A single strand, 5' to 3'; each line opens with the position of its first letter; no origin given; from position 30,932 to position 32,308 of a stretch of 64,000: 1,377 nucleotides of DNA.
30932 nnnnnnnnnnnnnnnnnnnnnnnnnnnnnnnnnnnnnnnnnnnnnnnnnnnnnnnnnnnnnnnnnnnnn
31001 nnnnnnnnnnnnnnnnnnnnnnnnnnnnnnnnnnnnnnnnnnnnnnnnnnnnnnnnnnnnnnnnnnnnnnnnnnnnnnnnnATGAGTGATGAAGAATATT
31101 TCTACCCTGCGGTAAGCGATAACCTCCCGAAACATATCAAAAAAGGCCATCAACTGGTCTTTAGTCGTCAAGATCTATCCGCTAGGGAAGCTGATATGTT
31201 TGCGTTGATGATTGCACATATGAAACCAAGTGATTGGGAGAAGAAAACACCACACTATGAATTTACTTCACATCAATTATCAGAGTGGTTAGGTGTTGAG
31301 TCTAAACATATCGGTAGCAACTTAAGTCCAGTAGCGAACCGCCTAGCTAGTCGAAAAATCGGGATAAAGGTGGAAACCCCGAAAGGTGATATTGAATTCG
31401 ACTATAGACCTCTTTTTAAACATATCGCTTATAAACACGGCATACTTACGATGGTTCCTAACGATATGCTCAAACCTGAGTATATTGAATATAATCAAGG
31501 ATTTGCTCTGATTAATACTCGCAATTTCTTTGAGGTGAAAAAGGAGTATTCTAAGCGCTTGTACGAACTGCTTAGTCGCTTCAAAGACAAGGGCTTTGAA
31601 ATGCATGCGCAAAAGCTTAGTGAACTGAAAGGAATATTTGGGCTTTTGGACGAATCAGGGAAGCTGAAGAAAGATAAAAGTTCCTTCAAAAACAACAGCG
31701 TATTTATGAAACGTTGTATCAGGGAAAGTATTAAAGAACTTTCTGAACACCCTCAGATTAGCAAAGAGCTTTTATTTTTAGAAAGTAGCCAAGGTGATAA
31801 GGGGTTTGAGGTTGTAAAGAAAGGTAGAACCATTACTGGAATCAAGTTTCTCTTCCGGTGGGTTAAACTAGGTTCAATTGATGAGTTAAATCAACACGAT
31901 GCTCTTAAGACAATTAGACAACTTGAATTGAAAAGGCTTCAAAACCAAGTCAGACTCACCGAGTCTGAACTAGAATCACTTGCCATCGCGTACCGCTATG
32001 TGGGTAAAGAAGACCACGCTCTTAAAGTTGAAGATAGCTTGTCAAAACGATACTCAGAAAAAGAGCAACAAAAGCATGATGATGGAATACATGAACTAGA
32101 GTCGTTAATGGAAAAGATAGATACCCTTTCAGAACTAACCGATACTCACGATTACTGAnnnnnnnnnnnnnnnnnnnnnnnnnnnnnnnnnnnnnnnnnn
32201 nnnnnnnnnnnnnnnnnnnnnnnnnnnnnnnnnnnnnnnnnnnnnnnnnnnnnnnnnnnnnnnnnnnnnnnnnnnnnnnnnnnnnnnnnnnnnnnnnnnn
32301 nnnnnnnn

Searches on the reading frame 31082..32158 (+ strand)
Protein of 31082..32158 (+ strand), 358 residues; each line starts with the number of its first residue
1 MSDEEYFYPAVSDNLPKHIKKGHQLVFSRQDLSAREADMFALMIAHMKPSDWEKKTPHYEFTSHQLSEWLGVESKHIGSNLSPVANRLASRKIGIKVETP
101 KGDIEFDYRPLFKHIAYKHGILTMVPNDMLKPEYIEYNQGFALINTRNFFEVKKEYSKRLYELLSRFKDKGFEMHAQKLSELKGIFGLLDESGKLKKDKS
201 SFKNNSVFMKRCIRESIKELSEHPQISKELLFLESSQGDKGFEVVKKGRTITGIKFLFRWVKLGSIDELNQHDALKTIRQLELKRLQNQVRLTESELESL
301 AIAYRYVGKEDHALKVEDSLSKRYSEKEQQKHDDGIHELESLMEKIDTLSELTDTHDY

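Call 83: search_protein_families(library=phrogs, proteins=[window:31082-32158:+], max_evalue=0.001)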
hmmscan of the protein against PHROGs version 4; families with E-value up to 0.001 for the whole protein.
window:31082-32158:+ (358 aa): 3 families
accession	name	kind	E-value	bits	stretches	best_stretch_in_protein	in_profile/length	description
phrog_16861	-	unknown function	4.2e-192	638.9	1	1-358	1-358/358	-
phrog_2172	-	unknown function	2.5e-17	64.4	1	17-260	11-241/382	-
phrog_4402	-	DNA, RNA and nucleotide metabolism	1.6e-10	41.4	1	17-276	24-263/592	replication initiation protein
